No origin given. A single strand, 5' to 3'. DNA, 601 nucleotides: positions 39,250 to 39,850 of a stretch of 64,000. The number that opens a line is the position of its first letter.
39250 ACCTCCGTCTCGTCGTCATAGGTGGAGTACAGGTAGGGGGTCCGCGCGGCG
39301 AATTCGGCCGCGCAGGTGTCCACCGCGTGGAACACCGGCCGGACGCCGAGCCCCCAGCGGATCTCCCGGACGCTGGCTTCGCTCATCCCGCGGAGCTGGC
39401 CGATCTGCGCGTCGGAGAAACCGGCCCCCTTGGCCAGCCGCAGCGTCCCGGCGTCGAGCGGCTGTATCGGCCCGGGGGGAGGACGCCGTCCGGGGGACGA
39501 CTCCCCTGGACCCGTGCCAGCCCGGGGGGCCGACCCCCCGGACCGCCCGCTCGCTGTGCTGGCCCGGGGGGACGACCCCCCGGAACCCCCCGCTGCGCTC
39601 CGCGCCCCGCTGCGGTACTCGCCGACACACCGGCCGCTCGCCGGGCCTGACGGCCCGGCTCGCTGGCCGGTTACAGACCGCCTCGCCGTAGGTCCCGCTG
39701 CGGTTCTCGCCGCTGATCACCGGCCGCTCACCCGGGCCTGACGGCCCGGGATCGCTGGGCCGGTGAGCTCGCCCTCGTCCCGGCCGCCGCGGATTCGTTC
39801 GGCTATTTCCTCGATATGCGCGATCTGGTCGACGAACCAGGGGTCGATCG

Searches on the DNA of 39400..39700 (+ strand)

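Call 14: search_rna_families(source=window, start=39400, end=39700, threshold=evalue, max_evalue=10, show_alignments=3)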
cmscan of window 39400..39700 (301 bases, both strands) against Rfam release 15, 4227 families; matches with E-value up to 10: 7.
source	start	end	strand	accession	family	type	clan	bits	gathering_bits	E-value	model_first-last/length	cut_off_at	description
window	39489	39538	+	RF01068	Guanidine-II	Cis-reg; riboswitch;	-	23.6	32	0.007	1-48/48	no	Guanidine-II riboswitch aptamer (mini-ykkC)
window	39564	39594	+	RF01068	Guanidine-II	Cis-reg; riboswitch;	-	22.4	32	0.014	1-48/48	no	Guanidine-II riboswitch aptamer (mini-ykkC)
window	39457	39525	-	RF00988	mir-657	Gene; miRNA;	-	15.8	69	2.3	1-86/86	no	mir-657 microRNA precursor family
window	39629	39672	+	RF00499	Parecho_CRE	Cis-reg;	-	14.8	55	1.6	20-63/116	no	Human parechovirus 1 (HPeV1) cis regulatory element (CRE)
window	39551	39600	+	RF04025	mir-7964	Gene; miRNA;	-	14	80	5.4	1-51/51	no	mir-7964 microRNA precursor family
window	39490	39542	-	RF02870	ncS035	Gene; sRNA;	-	12.8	79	1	109-161/168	no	Burkholderia sRNA 35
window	39434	39484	+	RF02204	WT1-AS_2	Gene; lncRNA;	-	10.3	45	8.5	79-137/137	no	WT1 antisense RNA conserved region 2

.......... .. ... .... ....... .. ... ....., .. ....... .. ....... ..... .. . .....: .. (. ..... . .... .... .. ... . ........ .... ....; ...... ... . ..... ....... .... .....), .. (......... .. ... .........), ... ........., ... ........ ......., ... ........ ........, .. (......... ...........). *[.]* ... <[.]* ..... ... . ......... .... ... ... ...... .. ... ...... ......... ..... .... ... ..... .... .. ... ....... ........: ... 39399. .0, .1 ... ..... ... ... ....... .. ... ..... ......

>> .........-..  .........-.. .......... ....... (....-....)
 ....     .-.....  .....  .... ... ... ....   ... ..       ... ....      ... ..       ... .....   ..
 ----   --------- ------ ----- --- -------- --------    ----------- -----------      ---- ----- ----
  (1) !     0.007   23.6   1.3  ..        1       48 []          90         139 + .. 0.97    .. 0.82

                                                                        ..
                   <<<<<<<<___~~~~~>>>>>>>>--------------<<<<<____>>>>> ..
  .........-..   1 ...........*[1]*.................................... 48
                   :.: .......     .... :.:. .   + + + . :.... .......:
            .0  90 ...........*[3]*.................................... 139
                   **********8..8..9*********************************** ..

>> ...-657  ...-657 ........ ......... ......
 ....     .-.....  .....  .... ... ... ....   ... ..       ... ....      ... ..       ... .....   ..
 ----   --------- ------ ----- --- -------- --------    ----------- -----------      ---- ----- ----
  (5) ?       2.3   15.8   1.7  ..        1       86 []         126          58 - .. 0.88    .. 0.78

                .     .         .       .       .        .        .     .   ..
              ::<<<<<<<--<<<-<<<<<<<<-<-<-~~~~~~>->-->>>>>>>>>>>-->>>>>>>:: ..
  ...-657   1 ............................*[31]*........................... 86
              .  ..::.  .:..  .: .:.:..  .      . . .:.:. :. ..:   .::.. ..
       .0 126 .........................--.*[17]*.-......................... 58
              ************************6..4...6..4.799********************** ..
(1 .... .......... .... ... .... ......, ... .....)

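Call 83: search_dna_similar(query=window:39556-39700:+, collection=plasmids, mode=distant, max_evalue=0.001, max_rows=15)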
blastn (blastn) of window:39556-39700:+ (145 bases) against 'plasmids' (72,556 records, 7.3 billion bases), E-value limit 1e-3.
No match.

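Call 84: search_dna_similar(query=window:39556-39700:+, collection=phages, mode=distant, max_evalue=0.001, max_rows=10)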
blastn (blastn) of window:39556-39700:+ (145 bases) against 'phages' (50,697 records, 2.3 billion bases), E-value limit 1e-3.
No match.
